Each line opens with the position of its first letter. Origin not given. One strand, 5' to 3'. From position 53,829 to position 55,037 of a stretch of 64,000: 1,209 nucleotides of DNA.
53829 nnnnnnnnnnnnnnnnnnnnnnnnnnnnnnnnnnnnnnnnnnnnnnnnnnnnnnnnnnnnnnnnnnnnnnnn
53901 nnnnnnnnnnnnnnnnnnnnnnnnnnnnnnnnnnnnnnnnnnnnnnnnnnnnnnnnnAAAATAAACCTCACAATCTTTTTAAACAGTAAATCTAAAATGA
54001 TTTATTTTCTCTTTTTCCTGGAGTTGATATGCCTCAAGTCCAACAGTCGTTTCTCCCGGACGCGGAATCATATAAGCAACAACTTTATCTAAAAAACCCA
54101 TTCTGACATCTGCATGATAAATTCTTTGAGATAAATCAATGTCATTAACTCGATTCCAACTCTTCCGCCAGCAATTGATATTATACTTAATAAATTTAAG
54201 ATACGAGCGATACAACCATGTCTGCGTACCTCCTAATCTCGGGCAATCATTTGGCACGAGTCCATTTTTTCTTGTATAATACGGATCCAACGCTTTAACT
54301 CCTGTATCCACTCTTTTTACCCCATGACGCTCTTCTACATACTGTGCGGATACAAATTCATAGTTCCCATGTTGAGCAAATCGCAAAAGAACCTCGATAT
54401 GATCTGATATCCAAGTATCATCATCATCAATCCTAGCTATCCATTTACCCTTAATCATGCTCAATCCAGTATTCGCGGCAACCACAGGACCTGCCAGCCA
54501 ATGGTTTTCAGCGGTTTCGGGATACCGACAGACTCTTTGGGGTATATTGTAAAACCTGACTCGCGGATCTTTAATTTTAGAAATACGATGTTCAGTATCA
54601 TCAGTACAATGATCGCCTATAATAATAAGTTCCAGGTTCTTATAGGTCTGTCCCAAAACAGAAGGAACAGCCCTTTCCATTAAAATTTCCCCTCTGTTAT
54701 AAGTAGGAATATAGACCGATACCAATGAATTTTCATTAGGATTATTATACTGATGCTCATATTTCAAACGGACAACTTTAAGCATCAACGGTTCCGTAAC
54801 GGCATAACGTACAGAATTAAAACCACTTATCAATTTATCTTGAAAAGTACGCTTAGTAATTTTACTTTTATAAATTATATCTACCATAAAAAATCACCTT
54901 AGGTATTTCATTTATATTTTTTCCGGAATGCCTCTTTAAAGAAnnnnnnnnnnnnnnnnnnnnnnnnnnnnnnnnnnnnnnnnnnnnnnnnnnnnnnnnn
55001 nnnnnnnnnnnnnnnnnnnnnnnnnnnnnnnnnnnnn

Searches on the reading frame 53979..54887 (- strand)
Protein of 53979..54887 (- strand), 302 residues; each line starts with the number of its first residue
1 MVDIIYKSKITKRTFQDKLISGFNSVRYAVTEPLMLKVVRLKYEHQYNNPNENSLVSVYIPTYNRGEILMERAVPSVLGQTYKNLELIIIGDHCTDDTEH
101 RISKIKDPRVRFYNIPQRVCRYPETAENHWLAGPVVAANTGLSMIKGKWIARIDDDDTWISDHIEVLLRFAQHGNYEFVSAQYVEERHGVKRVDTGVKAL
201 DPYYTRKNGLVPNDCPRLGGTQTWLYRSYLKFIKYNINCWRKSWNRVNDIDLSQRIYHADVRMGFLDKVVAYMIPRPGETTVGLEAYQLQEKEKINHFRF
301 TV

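Call 10: find_encoding_contigs(protein=window:53979-54887:-, flank=10000, max_places=1)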
Protein window:53979-54887:- (302 aa): 14 contigs read that carry it; 1 place shown.
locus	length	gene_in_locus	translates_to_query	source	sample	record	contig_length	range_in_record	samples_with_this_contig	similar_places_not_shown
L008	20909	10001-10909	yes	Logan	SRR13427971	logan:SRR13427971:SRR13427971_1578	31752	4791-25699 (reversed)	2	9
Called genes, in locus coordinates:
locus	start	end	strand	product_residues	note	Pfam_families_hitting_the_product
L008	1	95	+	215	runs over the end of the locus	PF17836:PglD_N, PF25084:LbH_EIF2B, PF14602:Hexapep_2 (faint), PF25087:GMPPB_C (weak), PF00132:Hexapep (weak)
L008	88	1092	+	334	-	PF03102:NeuB, PF08666:SAF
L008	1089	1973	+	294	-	PF00551:Formyl_trans_N, PF02911:Formyl_trans_C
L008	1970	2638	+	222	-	PF02585:PIG-L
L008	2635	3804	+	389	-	PF02350:Epimerase_2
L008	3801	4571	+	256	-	PF00106:adh_short, PF01370:Epimerase (weak), PF13561:adh_short_C2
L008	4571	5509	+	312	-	PF01408:GFO_IDH_MocA, PF22725:GFO_IDH_MocA_C3, PF02894:GFO_IDH_MocA_C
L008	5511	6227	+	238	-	PF02348:CTP_transf_3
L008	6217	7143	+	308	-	-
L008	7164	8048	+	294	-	PF00977:His_biosynth, PF01207:Dus (faint), PF02581:TMP-TENI (faint), PF05690:ThiG (faint), PF04309:G3P_antiterm (faint), PF03060:NMO (weak)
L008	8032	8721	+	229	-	PF00117:GATase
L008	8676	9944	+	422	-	-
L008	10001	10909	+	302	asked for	PF00535:Glycos_transf_2, PF10111:Glyco_tranf_2_2 (weak), PF13641:Glyco_tranf_2_3 (weak)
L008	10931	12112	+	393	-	PF01041:DegT_DnrJ_EryC1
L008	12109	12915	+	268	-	PF01531:Glyco_transf_11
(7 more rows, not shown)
